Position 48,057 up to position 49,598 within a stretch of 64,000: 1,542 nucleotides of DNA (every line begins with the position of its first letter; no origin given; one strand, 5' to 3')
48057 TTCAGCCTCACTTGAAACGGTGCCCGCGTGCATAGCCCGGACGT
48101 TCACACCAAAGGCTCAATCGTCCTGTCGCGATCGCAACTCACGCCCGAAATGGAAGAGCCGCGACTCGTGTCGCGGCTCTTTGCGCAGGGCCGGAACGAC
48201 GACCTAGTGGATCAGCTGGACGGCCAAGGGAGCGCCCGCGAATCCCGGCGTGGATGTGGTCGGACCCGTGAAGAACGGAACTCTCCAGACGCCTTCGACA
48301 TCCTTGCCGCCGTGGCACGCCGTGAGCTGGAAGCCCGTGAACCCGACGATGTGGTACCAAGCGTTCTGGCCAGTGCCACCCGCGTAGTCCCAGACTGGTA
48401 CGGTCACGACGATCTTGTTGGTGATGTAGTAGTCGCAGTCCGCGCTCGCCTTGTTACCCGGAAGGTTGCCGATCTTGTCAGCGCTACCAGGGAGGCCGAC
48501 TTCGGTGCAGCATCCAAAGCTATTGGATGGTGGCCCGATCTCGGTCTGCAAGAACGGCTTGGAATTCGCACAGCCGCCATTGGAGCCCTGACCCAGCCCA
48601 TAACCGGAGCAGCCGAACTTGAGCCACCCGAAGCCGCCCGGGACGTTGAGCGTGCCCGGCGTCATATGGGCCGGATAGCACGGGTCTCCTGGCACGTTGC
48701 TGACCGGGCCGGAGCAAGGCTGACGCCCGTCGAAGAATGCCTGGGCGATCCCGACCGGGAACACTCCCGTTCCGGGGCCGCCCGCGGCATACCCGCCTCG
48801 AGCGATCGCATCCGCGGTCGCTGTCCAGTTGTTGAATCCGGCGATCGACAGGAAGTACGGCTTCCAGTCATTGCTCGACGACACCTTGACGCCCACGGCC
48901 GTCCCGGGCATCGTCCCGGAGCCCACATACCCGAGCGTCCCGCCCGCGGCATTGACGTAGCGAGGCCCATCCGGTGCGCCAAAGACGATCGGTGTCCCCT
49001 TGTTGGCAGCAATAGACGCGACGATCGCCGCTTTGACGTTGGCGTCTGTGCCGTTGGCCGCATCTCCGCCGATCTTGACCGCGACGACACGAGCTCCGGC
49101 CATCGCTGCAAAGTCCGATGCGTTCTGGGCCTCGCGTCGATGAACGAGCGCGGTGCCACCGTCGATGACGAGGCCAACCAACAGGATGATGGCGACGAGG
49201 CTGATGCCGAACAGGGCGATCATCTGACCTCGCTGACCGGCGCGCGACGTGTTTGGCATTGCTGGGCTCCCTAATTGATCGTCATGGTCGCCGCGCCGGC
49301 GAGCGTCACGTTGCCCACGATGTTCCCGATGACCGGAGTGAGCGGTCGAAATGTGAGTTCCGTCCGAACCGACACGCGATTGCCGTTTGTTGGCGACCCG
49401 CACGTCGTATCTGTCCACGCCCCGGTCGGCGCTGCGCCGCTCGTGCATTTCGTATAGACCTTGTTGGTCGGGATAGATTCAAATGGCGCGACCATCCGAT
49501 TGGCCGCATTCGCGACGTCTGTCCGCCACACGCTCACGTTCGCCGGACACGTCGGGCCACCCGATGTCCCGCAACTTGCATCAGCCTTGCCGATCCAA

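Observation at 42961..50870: Orphan Tad-like pseudopilin modules (TadE / TadE-PKD / TadG, tandemly duplicated) in one minus-strand array with two collagen-like fibre genes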

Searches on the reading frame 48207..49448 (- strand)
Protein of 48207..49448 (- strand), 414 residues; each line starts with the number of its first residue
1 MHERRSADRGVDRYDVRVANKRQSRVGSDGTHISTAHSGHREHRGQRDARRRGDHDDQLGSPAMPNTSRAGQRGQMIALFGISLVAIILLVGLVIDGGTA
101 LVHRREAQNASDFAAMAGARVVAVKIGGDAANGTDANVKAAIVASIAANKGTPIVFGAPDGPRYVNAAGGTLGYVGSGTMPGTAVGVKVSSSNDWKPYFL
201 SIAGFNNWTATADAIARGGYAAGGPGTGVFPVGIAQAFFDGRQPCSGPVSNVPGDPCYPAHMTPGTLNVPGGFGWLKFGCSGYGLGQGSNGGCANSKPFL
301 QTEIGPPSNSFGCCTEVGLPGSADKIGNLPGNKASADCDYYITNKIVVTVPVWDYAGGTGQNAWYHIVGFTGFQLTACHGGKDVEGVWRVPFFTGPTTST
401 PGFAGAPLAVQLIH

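Call 5: search_protein_families(library=pfam, max_evalue=0.01, proteins=[window:48207-49448:-])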
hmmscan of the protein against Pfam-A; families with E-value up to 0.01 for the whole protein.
window:48207-49448:- (414 aa): 1 family
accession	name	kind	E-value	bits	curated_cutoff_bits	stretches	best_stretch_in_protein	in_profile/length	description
PF13400.11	Tad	-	5.9e-10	39.8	22.3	1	74-120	1-46/47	Putative Flp pilus-assembly TadE/G-like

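Call 13: find_homologous_proteins(query=window:48207-49259:-, max_evalue=0.001)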
Query seq(351 aa) (351 aa): 713 proteins with E <= 0.001 among 8000 candidates; the best 120 are listed.
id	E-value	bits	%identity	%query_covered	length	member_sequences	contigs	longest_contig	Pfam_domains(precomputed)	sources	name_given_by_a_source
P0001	1.5e-234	796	100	100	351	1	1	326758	PF13400.12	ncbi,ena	-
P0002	6.5e-196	669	86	97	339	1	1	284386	PF13400.12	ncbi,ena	-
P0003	1.0e-178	612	76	98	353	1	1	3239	PF13400.12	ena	-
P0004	3.6e-177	607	76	99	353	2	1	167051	PF13400.12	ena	-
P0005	8.7e-171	586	75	97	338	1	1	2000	PF13400.12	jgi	-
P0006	1.8e-170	585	73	97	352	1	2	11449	PF13400.12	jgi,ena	-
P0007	1.8e-170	585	73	99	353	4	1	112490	PF13400.12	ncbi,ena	-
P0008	2.6e-168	578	73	98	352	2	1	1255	PF13400.12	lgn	-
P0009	2.7e-168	578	74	100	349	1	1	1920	PF13400.12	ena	-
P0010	1.0e-167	576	75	98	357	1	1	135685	PF13400.12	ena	-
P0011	2.2e-166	572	74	97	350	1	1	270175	PF13400.12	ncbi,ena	-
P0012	4.3e-166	571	73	100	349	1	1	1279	PF13400.12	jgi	jgi:hypothetical protein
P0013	5.3e-166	571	73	99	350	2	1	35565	PF13400.12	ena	-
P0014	6.2e-164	564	71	98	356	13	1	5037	PF13400.12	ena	-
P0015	1.2e-163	563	72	100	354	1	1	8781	PF13400.12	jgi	jgi:Flp pilus assembly protein TadG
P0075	8.6e-148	511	66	98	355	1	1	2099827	PF13400.12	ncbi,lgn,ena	-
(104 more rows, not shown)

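Call 14: find_encoding_contigs(protein=P0002, flank=10000, max_places=3)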
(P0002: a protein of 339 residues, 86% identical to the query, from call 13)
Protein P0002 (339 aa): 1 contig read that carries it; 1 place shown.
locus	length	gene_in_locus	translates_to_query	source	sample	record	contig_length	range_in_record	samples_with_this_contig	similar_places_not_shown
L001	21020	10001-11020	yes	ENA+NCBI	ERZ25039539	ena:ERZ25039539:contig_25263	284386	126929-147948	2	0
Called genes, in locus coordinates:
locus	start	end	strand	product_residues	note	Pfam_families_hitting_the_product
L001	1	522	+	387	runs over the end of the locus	PF02595:Gly_kinase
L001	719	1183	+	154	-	PF07811:TadE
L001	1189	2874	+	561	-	PF13400:Tad, PF00092:VWA (weak), PF01833:TIG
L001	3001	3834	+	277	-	PF00730:HhH-GPD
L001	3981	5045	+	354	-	PF18914:DUF5666 (weak)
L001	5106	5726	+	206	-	PF20660:DUF6812 (faint)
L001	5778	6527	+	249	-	PF00072:Response_reg, PF00486:Trans_reg_C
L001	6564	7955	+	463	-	PF00672:HAMP, PF26769:HAMP_PhoQ (weak), PF00512:HisKA, PF02518:HATPase_c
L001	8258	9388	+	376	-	PF07811:TadE, PF00801:PKD (weak), PF18911:PKD_4 (weak)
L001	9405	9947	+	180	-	PF07811:TadE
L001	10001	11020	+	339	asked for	PF13400:Tad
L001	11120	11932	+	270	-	PF00535:Glycos_transf_2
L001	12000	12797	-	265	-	PF23023:Anti-Pycsar_Apyc1, PF00753:Lactamase_B, PF12706:Lactamase_B_2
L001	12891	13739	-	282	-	PF02811:PHP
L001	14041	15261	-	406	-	PF00155:Aminotran_1_2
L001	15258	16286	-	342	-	PF08240:ADH_N, PF13602:ADH_zinc_N_2 (faint), PF16912:Glu_dehyd_C, PF00107:ADH_zinc_N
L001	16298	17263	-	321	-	PF01557:FAA_hydrolase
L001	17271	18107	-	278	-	PF11303:DUF3105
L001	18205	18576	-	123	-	-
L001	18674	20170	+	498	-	PF00128:Alpha-amylase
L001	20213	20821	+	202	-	-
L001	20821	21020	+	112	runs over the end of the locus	-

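Call 15: find_encoding_contigs(protein=P0075, flank=10000, max_places=3)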
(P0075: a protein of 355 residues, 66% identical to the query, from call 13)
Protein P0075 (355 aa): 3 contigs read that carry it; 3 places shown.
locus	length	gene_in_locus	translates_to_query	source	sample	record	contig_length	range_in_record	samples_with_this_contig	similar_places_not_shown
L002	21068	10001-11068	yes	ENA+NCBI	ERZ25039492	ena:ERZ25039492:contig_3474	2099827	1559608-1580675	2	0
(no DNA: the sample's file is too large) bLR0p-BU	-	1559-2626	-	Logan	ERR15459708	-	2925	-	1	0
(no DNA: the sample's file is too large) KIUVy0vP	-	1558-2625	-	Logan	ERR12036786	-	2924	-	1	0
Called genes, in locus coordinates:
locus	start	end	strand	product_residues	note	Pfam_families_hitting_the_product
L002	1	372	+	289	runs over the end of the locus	PF02595:Gly_kinase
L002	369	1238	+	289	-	PF00730:HhH-GPD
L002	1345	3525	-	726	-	PF13400:Tad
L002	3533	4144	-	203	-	PF07811:TadE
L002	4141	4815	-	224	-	PF07811:TadE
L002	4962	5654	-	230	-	PF00486:Trans_reg_C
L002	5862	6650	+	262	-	PF00072:Response_reg, PF00486:Trans_reg_C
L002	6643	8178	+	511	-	PF00672:HAMP, PF00512:HisKA, PF02518:HATPase_c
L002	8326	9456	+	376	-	PF07811:TadE, PF18911:PKD_4, PF00801:PKD (weak)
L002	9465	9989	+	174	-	PF07811:TadE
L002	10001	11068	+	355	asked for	PF13400:Tad (weak)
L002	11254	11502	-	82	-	-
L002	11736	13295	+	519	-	PF07811:TadE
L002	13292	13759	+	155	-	PF07811:TadE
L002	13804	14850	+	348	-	PF13400:Tad (weak)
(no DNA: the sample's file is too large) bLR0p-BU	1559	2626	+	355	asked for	PF13400:Tad (weak)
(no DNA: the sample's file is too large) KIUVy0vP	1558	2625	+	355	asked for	PF13400:Tad (weak)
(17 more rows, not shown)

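Call 25: find_encoding_contigs(protein=P0001, flank=10000, max_places=2)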
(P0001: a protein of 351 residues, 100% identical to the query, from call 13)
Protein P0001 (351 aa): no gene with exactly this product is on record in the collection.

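Call 34: search_protein_families(library=ncbifam, max_evalue=0.01, proteins=[P0001])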
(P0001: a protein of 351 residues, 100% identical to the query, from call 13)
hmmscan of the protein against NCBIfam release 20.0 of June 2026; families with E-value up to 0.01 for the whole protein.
P0001 (351 aa): 1 family
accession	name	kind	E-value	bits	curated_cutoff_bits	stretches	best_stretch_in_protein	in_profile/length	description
TIGR03816.1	tadE_like_DECH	hypoth_equivalog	0.00096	19.3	50.95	1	21-62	13-54/109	Rv3654c family TadE-like protein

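Call 45: find_related_loci(query=A1, collection=genome_contigs, flank=10000)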
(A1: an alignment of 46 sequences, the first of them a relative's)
Query A1 (351 aa) in genome_contigs; peptide patterns used: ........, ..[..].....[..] (x = any residue, [..] = any of these).
123 stretches matched a pattern; 96 encode a relative of the query (tblastn E <= 1e-3); the best 80 are kept; 80 distinct loci.
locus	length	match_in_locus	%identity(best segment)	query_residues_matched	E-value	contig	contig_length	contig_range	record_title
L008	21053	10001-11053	85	1-351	0e+0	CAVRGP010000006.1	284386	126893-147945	MAG: uncultured Chloroflexia bacterium isolate MFD05442.bin.1.77 genome assembly, contig: contig_25263, whole genome sho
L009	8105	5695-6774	72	5-351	3e-167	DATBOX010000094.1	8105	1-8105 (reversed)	MAG TPA_asm: Candidatus Limnocylindrales bacterium isolate SMAG_U4062 k141_2164717, whole genome shotgun sequence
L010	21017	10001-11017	74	11-351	1e-154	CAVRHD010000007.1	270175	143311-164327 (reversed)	MAG: uncultured Chloroflexia bacterium isolate MFD05521.bin.2.56 genome assembly, contig: contig_74122, whole genome sho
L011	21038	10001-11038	69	9-351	2e-152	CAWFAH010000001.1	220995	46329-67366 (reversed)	MAG: uncultured Chloroflexia bacterium isolate MFD00822.bin.2.151 genome assembly, contig: contig_101195, whole genome s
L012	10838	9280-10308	65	6-351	5e-152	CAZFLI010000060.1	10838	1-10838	MAG TPA_asm: uncultured Anaerolineaceae bacterium isolate binchicken_co129_314 genome assembly, contig: NODE_19252_lengt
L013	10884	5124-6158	73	5-351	3e-152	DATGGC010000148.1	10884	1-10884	MAG TPA_asm: Candidatus Limnocylindrales bacterium isolate SMAG_U9744 k141_1012771, whole genome shotgun sequence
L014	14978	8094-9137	71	10-351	2e-150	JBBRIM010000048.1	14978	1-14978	MAG: Candidatus Limnocylindrales bacterium isolate Co_metawrap_2787 Cmw_2787_k141_24492475_length_14978_cov_8.0000, whol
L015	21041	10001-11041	66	8-351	3e-148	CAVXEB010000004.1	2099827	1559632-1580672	MAG: uncultured Chloroflexia bacterium isolate MFD02242.bin.1.318 genome assembly, contig: contig_3474, whole genome sho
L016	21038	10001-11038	68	9-351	2e-145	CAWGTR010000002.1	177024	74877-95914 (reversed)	MAG: uncultured Chloroflexia bacterium isolate MFD03975.bin.2.87 genome assembly, contig: contig_129408, whole genome sh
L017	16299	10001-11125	63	1-351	6e-145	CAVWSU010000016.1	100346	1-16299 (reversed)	MAG: uncultured Chloroflexia bacterium isolate MFD01299.bin.2.23 genome assembly, contig: contig_72706, whole genome sho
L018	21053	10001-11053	67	4-351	2e-144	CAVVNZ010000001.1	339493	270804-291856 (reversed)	MAG: uncultured Chloroflexia bacterium isolate MFD03975.bin.3.6 genome assembly, contig: contig_104549, whole genome sho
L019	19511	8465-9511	68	10-351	4e-144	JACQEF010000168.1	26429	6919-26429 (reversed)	MAG: Chloroflexi bacterium isolate NC_groundwater_1014_Pr1_S-0.65um_71_9 Montesol18_Sp65_coassembly_scaffold_738011, who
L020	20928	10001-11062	70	5-351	3e-142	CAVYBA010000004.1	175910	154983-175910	MAG: uncultured Chloroflexia bacterium isolate MFD04944.bin.2.190 genome assembly, contig: contig_37046, whole genome sh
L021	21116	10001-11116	60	1-351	3e-142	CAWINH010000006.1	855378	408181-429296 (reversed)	MAG: uncultured Chloroflexia bacterium isolate MFD04944.bin.1.213 genome assembly, contig: contig_40789, whole genome sh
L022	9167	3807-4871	63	5-351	5e-142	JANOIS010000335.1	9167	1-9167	MAG: Chloroflexota bacterium isolate SOY_63_metabat_166 SOY_63_k141_705694, whole genome shotgun sequence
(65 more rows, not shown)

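Call 48: predict_structure(alignment_id=A1)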
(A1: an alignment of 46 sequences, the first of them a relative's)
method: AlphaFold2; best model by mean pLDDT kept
length: 351 residues; sequences in the alignment: 46
mean_pLDDT: 53.5   pTM: 0.47
mean pLDDT of the five models: 53.5, 50.2, 50.1, 50.0, 47.5
residues with pLDDT >= 90: 26; 70-90: 98; 50-70: 50; < 50: 177
segments of 3 or more residues with pLDDT < 50: 1-3, 156-176, 199-351
pLDDT, mean of each block of 10 residues (from residue 1): 55 86 88 82 71 67 69 84 76 92 86 92 83 85 84 52 36 49 63 57 28 24 31 28 26 28 23 23 29 24 25 32 40 31 27 25
secondary structure, 60 per line:
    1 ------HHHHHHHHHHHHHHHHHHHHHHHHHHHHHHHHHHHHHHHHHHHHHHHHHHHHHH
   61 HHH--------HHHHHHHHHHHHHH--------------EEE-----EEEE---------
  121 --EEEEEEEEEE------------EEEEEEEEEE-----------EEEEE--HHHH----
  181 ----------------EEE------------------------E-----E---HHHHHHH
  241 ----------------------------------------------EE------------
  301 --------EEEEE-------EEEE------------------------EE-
elements in order: H7-63 H72-85 E100-102 E108-111 E123-132 E145-154 E166-170 H173-176 E197-199 H234-240 E309-313 E321-324

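Call 51: fold_search(model_id=the predicted structure, library=pdb)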
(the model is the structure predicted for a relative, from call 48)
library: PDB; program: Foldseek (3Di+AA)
matches with E <= 10: 49; with E <= 0.001: 0
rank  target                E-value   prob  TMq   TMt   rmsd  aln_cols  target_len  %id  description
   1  9kw9_A                2.9e+00  0.06  0.16  0.16   7.2       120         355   12  Crystal structure of proline dipeptidase from Pyrococcus furiosus complexed with Co (released 2025-12-10)
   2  8tgo_S                3.3e+00  0.01  0.08  0.10   9.9        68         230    6  Crystal structure of the BG505 triple tandem trimer gp140 HIV-1 Env in complex with PGT124 and 35O22 (released 2024-04-17)
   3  4jus_G                3.5e+00  0.05  0.08  0.27   6.1        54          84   11  Crystal structure of a fragment of Human HSPB6 (released 2014-02-05)
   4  9mhi_A                3.7e+00  0.06  0.11  0.14   9.3        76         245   12  The structure of SeMet substituted Zcp (released 2025-12-17)
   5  3q6d_A                3.7e+00  0.05  0.15  0.15   7.6       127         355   16  Xaa-Pro dipeptidase from Bacillus anthracis. (released 2011-02-02)
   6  6sre_A                4.0e+00  0.04  0.16  0.12   8.2       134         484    9  Crystal Structure of Human Prolidase S202F variant expressed in the presence of chaperones (released 2020-07-15)
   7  9hcf_t                4.0e+00  0.02  0.07  0.07  11.4        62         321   11  Mouse mitoribosome large subunit assembly intermediate bound to NSUN4, METRF4, GTPBP7, GTPBP10 and the MALSU-L0R8F8-mt (released 2025-07-09)
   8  9mhm_A                4.2e+00  0.06  0.10  0.15  10.2        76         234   12  The structure of Zcp with copper bound (released 2025-12-17)
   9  9mhj_B                4.2e+00  0.05  0.09  0.12   8.5        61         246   11  The structure of native Zcp (released 2025-12-17)
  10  5t3s_H                4.2e+00  0.01  0.08  0.10   9.2        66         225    8  HIV gp140 trimer MD39-10MUTA in complex with Fabs PGT124 and 35022 (released 2016-09-28)
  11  4jus_C                4.8e+00  0.04  0.08  0.26   6.3        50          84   12  Crystal structure of a fragment of Human HSPB6 (released 2014-02-05)
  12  2hj9_C                4.8e+00  0.02  0.13  0.18  16.9       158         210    8  Crystal structure of the Autoinducer-2-bound form of Vibrio harveyi LuxP complexed with the periplasmic domain of LuxQ (released 2006-09-26)
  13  6de7_H                5.4e+00  0.01  0.09  0.12  10.7       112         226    9  Crystal Structure at 4.3 A Resolution of Glycosylated HIV-1 Clade A BG505 SOSIP.664 Prefusion Env Trimer with Interdom (released 2018-06-06)
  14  9kwa_B                6.1e+00  0.05  0.17  0.17   6.7       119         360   12  Crystal structure of proline dipeptidase from Pyrococcus furiosus complexed with Mn (released 2025-12-10)
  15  9mhk_A                6.1e+00  0.04  0.11  0.15  10.1        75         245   12  The structure of Zcp triple mutant H29A, H31A, H142A (released 2025-12-17)
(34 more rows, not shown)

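Call 54: search_protein_families(library=pfam, max_evalue=0.001, proteins=[L021:151-339:+, L021:379-576:+, L021:573-1490:+, L021:1354-2760:+, L021:2654-4207:+, L021:4228-5223:+, L021:5228-6148:+, L021:6150-6848:+, L021:6737-8335:+, L021:8393-9460:+])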
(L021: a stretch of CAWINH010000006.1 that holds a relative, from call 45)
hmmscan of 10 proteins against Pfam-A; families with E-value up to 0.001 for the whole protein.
L021:151-339:+ (62 aa): 1 family
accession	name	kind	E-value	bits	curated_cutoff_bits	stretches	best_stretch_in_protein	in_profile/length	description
PF04964.19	Flp_Fap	-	2.6e-07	30.8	32.2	1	16-57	3-44/46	Flp/Fap pilin component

L021:379-576:+ (65 aa): 0 families

L021:573-1490:+ (305 aa): 2 families
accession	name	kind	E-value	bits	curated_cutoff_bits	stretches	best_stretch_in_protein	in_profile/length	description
PF08666.17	SAF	-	2.4e-10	41.3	21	1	46-103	2-59/63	SAF domain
PF16976.10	RcpC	-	1.7e-09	38.1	28.8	1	119-246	6-104/114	Flp pilus assembly protein RcpC/CpaB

L021:1354-2760:+ (468 aa): 6 families
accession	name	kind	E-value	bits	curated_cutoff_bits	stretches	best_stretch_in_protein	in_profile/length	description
PF00072.30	Response_reg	-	7.2e-29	100.6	30.2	1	66-175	1-108/111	Response regulator receiver domain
PF13614.12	AAA_31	-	1.6e-14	54.7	27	1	212-374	2-167/177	AAA domain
PF10609.15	ParA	-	4.7e-11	43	27.1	1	212-366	4-155/246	NUBPL iron-transfer P-loop NTPase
PF01656.29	CbiA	-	1.1e-08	35.5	25.4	1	214-406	1-104/125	CobQ/CobB/MinD/ParA nucleotide binding domain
PF09140.17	MipZ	-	5.1e-06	26.4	20.7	1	213-351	2-126/262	ATPase MipZ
PF06564.18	CBP_BcsQ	-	0.00062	19.8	21.3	0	214-250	4-39/234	Cellulose biosynthesis protein BcsQ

L021:2654-4207:+ (517 aa): 1 family
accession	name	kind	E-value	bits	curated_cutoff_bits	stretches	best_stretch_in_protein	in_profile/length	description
PF00437.27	T2SSE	-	2.6e-64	217.7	24.9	1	166-443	4-276/370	Type II/IV secretion system protein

L021:4228-5223:+ (331 aa): 1 family
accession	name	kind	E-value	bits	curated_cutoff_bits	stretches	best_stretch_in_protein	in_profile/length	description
PF00482.28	T2SSF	-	8.9e-15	55.2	25.2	1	157-281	2-123/125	Type II secretion system (T2SS), protein F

L021:5228-6148:+ (306 aa): 1 family
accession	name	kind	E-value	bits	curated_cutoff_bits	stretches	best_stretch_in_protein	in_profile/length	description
PF00482.28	T2SSF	-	9.5e-19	68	25.2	1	168-293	2-124/125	Type II secretion system (T2SS), protein F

L021:6150-6848:+ (232 aa): 2 families
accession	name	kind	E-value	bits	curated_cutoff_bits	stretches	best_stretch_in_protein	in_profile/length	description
PF00072.30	Response_reg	-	1.2e-29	103.1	30.2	1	9-117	1-110/111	Response regulator receiver domain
PF00486.34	Trans_reg_C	-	5.4e-18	65.3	26.2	1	154-227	4-77/77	Transcriptional regulatory protein, C terminal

L021:6737-8335:+ (532 aa): 2 families
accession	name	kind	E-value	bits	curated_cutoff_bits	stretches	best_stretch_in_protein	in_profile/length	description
PF02518.31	HATPase_c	-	7e-23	81.6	26.4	1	409-525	1-110/111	Histidine kinase-, DNA gyrase B-, and HSP90-like ATPase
PF00512.31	HisKA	-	1e-13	51.6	26.9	1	303-368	2-66/66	His Kinase A (phospho-acceptor) domain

L021:8393-9460:+ (355 aa): 3 families
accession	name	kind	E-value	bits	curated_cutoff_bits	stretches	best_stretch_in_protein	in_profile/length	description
PF18911.6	PKD_4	-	3.1e-17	62.8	27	2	183-266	4-84/85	PKD domain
PF07811.17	TadE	-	1.5e-14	54.3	22.9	1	29-69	2-42/43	TadE-like protein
PF00801.26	PKD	-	4.2e-12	46.3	23.5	1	216-265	32-80/80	PKD domain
